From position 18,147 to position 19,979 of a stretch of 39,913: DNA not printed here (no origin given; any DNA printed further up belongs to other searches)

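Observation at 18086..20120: AT-rich single-gene island: AbiEi-like antitoxin module fused to an auto-inhibited Fic domain (candidate one-polypeptide toxin-antitoxin or defence module)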

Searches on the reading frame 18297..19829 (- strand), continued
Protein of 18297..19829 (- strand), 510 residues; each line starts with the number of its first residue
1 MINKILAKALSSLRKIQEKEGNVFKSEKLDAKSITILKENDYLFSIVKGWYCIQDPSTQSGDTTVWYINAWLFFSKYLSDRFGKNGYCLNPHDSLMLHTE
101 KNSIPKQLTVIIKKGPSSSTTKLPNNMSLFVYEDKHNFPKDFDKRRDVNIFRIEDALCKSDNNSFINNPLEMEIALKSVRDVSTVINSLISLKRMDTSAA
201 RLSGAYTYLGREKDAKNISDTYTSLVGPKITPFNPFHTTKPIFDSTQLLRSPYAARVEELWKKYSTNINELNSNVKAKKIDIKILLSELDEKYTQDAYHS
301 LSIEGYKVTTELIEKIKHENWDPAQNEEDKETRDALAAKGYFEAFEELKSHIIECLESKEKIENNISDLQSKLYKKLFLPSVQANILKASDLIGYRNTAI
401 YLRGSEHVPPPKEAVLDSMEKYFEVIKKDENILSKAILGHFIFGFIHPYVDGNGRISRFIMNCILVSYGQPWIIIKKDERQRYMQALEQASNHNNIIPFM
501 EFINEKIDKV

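Call 61: get_annotated_region(hit=H1, flank=5000)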
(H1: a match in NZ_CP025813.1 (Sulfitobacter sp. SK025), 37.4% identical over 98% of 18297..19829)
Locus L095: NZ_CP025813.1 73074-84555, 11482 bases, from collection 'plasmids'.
description: Sulfitobacter sp. SK025 plasmid unnamed5, complete sequence
organism: Sulfitobacter sp. SK025 (NCBI taxid 1389011)
taxonomy: Bacteria; Pseudomonadota; Alphaproteobacteria; Rhodobacterales; Roseobacteraceae; Sulfitobacter; Sulfitobacter sp. SK025
host: -; source: Marine surface water,North Sea (surface water); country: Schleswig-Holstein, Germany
typing (MOB-suite, as given by PLSDB): non-mobilizable
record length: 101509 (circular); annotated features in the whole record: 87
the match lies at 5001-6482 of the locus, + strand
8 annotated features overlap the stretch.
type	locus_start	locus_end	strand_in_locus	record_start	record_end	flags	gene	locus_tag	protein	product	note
CDS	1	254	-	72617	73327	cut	-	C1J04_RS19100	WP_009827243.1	IS6 family transposase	-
CDS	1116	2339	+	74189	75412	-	-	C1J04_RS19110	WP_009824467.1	IS256 family transposase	-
CDS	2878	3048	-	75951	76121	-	-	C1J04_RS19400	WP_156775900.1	hypothetical protein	-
CDS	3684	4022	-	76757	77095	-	-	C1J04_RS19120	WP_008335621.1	DUF736 family protein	-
CDS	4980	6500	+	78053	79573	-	-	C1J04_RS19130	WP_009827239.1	Fic family protein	-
CDS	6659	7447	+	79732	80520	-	-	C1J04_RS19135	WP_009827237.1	hypothetical protein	-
CDS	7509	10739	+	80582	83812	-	-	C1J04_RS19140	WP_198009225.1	DEAD/DEAH box helicase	-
CDS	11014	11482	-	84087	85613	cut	-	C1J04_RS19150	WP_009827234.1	IS66 family transposase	-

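Call 69: search_protein_families(library=padloc, proteins=[P0026, P0028, P0046, P0048, P0057, P0062, P0063, P0065, P0066, P0070], max_evalue=1)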
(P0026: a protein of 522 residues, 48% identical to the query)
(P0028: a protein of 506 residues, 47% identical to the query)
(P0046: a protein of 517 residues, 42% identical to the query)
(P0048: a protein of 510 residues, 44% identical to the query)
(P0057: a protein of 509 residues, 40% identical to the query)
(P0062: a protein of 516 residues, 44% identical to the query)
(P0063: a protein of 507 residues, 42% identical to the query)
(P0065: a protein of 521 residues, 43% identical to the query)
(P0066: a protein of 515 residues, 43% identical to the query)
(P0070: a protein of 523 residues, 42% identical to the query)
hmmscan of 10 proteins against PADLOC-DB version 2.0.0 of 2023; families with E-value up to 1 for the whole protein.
P0026 (522 aa): 9 families
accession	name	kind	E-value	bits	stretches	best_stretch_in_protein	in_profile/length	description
PDLC03963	SoFic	-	1.3e-23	82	1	291-504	58-260/361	-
PDLC04966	PDC-S24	-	9.5e-14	49.1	1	403-467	274-341/497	-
PDLC04840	PDC-S04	-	8.5e-13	46.5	1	412-489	124-201/227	-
PDLC04837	PDC-S04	-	1.3e-12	45.5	1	402-501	123-221/234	-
PDLC04836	PDC-S04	-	4e-12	43.8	1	294-490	30-215/244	-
PDLC04839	PDC-S04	-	3.2e-10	38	1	427-504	123-202/205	-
PDLC04838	PDC-S04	-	3.9e-07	28.1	1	440-505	140-203/209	-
PDLC04842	PDC-S04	-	0.0039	14.9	1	442-488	110-156/202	-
PDLC04841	PDC-S04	-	0.01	13.5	1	440-490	206-256/292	-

P0028 (506 aa): 8 families
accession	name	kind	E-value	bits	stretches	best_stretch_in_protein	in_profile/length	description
PDLC03963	SoFic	-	8.2e-26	89.2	1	293-505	59-260/361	-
PDLC04840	PDC-S04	-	7.3e-14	50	1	295-491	16-202/227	-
PDLC04837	PDC-S04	-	2.3e-13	48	1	438-505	158-224/234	-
PDLC04966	PDC-S24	-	3.2e-13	47.4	1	377-468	237-341/497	-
PDLC04836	PDC-S04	-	4.8e-11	40.3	1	295-491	30-215/244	-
PDLC04839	PDC-S04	-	5.3e-10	37.3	1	438-502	134-199/205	-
PDLC04838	PDC-S04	-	2.5e-06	25.4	1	443-504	142-201/209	-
PDLC04842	PDC-S04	-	0.0093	13.7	1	443-491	110-158/202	-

P0046 (517 aa): 8 families
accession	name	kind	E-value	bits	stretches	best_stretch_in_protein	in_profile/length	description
PDLC03963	SoFic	-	4.4e-22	77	1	301-516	59-263/361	-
PDLC04840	PDC-S04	-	2.5e-13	48.3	1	303-499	16-202/227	-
PDLC04837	PDC-S04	-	3.7e-11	40.7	1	398-509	108-220/234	-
PDLC04966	PDC-S24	-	4.1e-11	40.4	1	399-475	253-340/497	-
PDLC04836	PDC-S04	-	4.6e-11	40.3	1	303-499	30-215/244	-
PDLC04839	PDC-S04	-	1.8e-10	38.8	1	369-514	61-203/205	-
PDLC04838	PDC-S04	-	5.6e-07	27.6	1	450-514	141-203/209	-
PDLC02272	AbiEi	-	0.004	15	1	11-78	6-67/200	AbiEi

P0048 (510 aa): 9 families
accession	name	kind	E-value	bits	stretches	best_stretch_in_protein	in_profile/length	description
PDLC03963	SoFic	-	4.5e-25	86.8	1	292-506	58-262/361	-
PDLC04966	PDC-S24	-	8.6e-19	65.7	1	380-466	241-340/497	-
PDLC04836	PDC-S04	-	5.4e-16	56.5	1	295-503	30-226/244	-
PDLC04837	PDC-S04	-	7.1e-12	43.1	1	392-503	112-223/234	-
PDLC04839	PDC-S04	-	6.6e-11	40.3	1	430-502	126-200/205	-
PDLC04840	PDC-S04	-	3.7e-10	37.9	1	392-491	97-203/227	-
PDLC04838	PDC-S04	-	5.2e-06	24.4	1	440-504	140-202/209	-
PDLC04842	PDC-S04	-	0.0096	13.7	1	421-485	88-153/202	-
PDLC04841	PDC-S04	-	0.012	13.3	1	417-484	182-250/292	-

P0057 (509 aa): 8 families
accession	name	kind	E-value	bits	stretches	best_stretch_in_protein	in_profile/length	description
PDLC03963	SoFic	-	2.3e-21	74.6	1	292-504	61-262/361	-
PDLC04840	PDC-S04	-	1.5e-13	49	1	348-488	52-202/227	-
PDLC04836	PDC-S04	-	3.2e-13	47.4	1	292-487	30-214/244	-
PDLC04837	PDC-S04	-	8.2e-12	42.9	1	293-498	31-220/234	-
PDLC04966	PDC-S24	-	1.5e-10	38.5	1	385-465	250-341/497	-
PDLC04839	PDC-S04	-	1.3e-09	36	1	400-501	97-201/205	-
PDLC04838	PDC-S04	-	1.1e-05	23.3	1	440-503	142-203/209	-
PDLC04842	PDC-S04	-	0.028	12.2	1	441-488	111-158/202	-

P0062 (516 aa): 9 families
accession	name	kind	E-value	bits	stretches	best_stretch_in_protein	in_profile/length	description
PDLC03963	SoFic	-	2.8e-24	84.2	1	291-508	52-258/361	-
PDLC04837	PDC-S04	-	3.9e-17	60.3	1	295-509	25-223/234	-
PDLC04836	PDC-S04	-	1.5e-15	55.1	1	298-513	28-230/244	-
PDLC04966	PDC-S24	-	6.3e-15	53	1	395-473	252-341/497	-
PDLC04840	PDC-S04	-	1.7e-14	52.1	1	300-497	16-203/227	-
PDLC04839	PDC-S04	-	7.7e-12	43.3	1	442-508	133-200/205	-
PDLC04838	PDC-S04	-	1.3e-06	26.3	1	446-509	140-201/209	-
PDLC04841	PDC-S04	-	0.0021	15.7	1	439-495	198-255/292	-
PDLC04842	PDC-S04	-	0.02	12.6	1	449-496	111-158/202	-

P0063 (507 aa): 8 families
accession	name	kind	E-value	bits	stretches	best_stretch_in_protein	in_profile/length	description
PDLC03963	SoFic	-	1.5e-23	81.8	1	287-505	53-261/361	-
PDLC04966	PDC-S24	-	1.2e-12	45.4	1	390-465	253-339/497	-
PDLC04836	PDC-S04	-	1.3e-12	45.4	1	294-488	29-213/244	-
PDLC04837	PDC-S04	-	1.6e-12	45.2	1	292-500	27-220/234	-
PDLC04840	PDC-S04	-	5.1e-12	44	1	290-490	11-202/227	-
PDLC04839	PDC-S04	-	1.2e-08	32.8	1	436-500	133-198/205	-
PDLC04838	PDC-S04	-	0.00019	19.3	1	441-502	141-200/209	-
PDLC04842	PDC-S04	-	0.0035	15.1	1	442-490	110-158/202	-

P0065 (521 aa): 9 families
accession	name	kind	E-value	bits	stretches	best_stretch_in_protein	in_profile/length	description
PDLC03963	SoFic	-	3.9e-27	93.6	1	284-498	52-256/361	-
PDLC04966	PDC-S24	-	7.7e-17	59.3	1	392-465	257-341/497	-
PDLC04837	PDC-S04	-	2e-14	51.4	1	288-508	25-230/234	-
PDLC04836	PDC-S04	-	3.5e-14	50.6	1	286-514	23-239/244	-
PDLC04840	PDC-S04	-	7.4e-13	46.7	1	285-495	8-209/227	-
PDLC04839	PDC-S04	-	6.5e-10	37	1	435-501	134-201/205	-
PDLC04838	PDC-S04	-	6.7e-05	20.8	1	439-500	141-200/209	-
PDLC04841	PDC-S04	-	0.0021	15.7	1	440-487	208-255/292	-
PDLC04842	PDC-S04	-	0.013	13.2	1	441-463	111-133/202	-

P0066 (515 aa): 9 families
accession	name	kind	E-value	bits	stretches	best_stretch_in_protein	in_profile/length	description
PDLC03963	SoFic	-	1.8e-24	84.8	1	293-508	57-261/361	-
PDLC04966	PDC-S24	-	1.2e-17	61.9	1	382-469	240-340/497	-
PDLC04836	PDC-S04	-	2.8e-16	57.4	1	292-508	25-228/244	-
PDLC04837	PDC-S04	-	2.6e-14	51.1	1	298-509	31-226/234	-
PDLC04839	PDC-S04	-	2.1e-13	48.4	1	350-507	44-202/205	-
PDLC04840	PDC-S04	-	4.3e-13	47.5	1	294-508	13-213/227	-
PDLC04838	PDC-S04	-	4.4e-07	27.9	1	443-508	140-203/209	-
PDLC04841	PDC-S04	-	0.00016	19.4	1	431-494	193-257/292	-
PDLC04842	PDC-S04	-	0.0077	14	1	445-488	110-153/202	-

P0070 (523 aa): 8 families
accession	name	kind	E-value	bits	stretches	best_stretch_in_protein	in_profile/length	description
PDLC03963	SoFic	-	5.6e-28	96.3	1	280-505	46-258/361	-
PDLC04966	PDC-S24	-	9.1e-16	55.8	1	393-470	253-341/497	-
PDLC04836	PDC-S04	-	9e-15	52.5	1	289-495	21-217/244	-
PDLC04840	PDC-S04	-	1.1e-13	49.4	1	298-494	16-203/227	-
PDLC04837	PDC-S04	-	1.5e-13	48.6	1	291-512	23-229/234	-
PDLC04839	PDC-S04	-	6.1e-11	40.4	1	428-498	121-193/205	-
PDLC04838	PDC-S04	-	9.9e-05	20.2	1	419-490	115-187/209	-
PDLC04841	PDC-S04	-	0.035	11.7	1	434-489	196-252/292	-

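Call 91: find_encoding_contigs(protein=P0065, flank=7000, max_places=2)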
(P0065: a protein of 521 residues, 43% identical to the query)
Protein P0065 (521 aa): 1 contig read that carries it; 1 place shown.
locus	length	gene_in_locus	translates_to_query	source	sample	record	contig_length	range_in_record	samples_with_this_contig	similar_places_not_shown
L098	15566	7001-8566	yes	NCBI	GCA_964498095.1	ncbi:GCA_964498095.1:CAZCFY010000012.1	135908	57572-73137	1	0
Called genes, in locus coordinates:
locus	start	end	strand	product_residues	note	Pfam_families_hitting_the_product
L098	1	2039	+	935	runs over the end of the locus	PF12569:NatA_aux_su (weak), PF13432:TPR_16 (weak), PF14559:TPR_19 (weak), PF23914:TPR_CcmH_CycH (weak), PF14559:TPR_19 (weak), PF13431:TPR_17 (weak), PF13432:TPR_16, PF13371:TPR_9 (weak), +19 more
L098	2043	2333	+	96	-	-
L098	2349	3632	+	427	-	PF02403:Seryl_tRNA_N, PF00587:tRNA-synt_2b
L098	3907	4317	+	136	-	-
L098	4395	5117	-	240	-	-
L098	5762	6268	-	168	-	PF01695:IstB_IS21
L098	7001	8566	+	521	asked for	PF02661:Fic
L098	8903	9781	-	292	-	PF00126:HTH_1, PF03466:LysR_substrate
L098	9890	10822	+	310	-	PF01435:Peptidase_M48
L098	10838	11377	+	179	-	PF03350:UPF0114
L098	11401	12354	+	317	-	PF03741:TerC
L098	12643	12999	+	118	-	-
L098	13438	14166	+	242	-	PF00857:Isochorismatase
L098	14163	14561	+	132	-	-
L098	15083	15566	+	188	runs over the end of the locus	-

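Call 92: find_encoding_contigs(protein=P0086, flank=7000, max_places=2)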
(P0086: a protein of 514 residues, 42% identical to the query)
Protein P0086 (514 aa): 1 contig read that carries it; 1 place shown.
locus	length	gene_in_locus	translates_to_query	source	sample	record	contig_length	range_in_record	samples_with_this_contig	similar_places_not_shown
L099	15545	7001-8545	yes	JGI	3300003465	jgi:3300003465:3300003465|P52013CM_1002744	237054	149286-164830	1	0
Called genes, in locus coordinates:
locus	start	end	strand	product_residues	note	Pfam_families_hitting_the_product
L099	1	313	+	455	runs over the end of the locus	PF00483:NTP_transferase, PF22640:ManC_GMP_beta-helix (weak), PF01050:MannoseP_isomer, PF07883:Cupin_2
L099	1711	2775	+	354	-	PF03169:OPT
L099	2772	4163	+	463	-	PF02366:PMT, PF13231:PMT_2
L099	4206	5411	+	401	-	PF01075:Glyco_transf_9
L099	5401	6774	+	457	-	PF02366:PMT (weak), PF13231:PMT_2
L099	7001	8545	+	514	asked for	PF02661:Fic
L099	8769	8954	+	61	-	PF07927:HicA_toxin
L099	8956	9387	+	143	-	PF01381:HTH_3 (faint)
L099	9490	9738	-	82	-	-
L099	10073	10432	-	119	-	-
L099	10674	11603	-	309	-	PF00246:Peptidase_M14, PF10994:DUF2817 (faint)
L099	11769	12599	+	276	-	PF21926:FeeM, PF13444:Acetyltransf_5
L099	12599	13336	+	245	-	PF01553:Acyltransferase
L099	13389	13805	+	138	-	PF01451:LMWPc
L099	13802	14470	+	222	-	PF00230:MIP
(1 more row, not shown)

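Call 93: find_encoding_contigs(protein=P0073, flank=7000, max_places=2)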
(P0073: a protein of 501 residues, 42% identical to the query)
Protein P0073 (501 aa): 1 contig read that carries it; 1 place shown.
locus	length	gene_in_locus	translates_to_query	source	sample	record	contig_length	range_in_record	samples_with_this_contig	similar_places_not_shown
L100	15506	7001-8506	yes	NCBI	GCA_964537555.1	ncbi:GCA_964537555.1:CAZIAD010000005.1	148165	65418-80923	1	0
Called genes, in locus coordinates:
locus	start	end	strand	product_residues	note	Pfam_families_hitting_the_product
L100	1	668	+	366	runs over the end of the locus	-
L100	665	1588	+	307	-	-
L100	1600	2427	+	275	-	-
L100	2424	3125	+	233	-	-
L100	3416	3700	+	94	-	PF01541:GIY-YIG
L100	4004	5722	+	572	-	-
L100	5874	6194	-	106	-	PF01909:NTP_transf_2, PF18765:Polbeta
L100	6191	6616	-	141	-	PF08780:NTase_sub_bind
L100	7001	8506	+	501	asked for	PF02661:Fic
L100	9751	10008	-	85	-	-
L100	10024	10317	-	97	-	-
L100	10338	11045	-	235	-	-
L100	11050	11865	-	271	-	PF00075:RNase_H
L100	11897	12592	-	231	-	-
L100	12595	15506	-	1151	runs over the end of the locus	PF20473:MmeI_Mtase (faint), PF25120:DUF7814 (faint), PF02384:N6_Mtase (faint), PF07669:Eco57I, PF12950:TaqI_C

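Call 94: find_encoding_contigs(protein=P0116, flank=7000, max_places=2)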
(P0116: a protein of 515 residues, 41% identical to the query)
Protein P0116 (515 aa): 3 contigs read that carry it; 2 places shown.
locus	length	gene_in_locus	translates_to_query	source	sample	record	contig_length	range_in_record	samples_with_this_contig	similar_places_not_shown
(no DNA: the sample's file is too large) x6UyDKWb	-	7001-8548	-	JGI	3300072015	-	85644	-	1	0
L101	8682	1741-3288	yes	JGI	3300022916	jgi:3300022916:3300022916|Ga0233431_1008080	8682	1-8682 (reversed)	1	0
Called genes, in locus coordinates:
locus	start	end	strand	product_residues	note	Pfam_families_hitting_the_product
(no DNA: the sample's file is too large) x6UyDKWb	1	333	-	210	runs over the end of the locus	PF04972:BON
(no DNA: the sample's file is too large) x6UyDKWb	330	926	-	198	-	PF13580:SIS_2, PF01380:SIS (weak)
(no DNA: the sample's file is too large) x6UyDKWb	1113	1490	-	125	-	PF02021:UPF0102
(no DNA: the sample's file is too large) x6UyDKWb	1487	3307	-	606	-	PF04348:LppC, PF13458:Peripla_BP_6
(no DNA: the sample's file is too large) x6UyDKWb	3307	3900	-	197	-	PF02245:Pur_DNA_glyco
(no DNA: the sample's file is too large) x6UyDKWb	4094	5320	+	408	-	PF01566:Nramp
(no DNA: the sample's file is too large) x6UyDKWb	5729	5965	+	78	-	PF02609:Exonuc_VII_S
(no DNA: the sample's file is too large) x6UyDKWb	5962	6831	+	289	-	PF00348:polyprenyl_synt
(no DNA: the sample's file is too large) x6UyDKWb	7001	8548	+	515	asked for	PF02661:Fic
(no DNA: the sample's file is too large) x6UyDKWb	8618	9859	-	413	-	PF01180:DHO_dh, PF01207:Dus (faint), PF00037:Fer4 (faint), PF12797:Fer4_2 (faint), PF12837:Fer4_6 (faint), PF12838:Fer4_7, PF14697:Fer4_21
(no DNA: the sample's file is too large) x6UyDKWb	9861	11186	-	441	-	PF14691:Fer4_20, PF01262:AlaDh_PNT_C (faint), PF01946:Thi4 (weak), PF01266:DAO (weak), PF07992:Pyr_redox_2, PF13450:NAD_binding_8, PF13738:Pyr_redox_3, PF00070:Pyr_redox (weak), +4 more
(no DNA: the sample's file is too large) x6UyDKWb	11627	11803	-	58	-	-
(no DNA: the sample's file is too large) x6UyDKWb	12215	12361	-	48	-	-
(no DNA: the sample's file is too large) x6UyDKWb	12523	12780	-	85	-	-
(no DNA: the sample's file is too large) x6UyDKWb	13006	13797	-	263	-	PF01596:Methyltransf_3 (faint), PF13578:Methyltransf_24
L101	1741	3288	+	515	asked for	PF02661:Fic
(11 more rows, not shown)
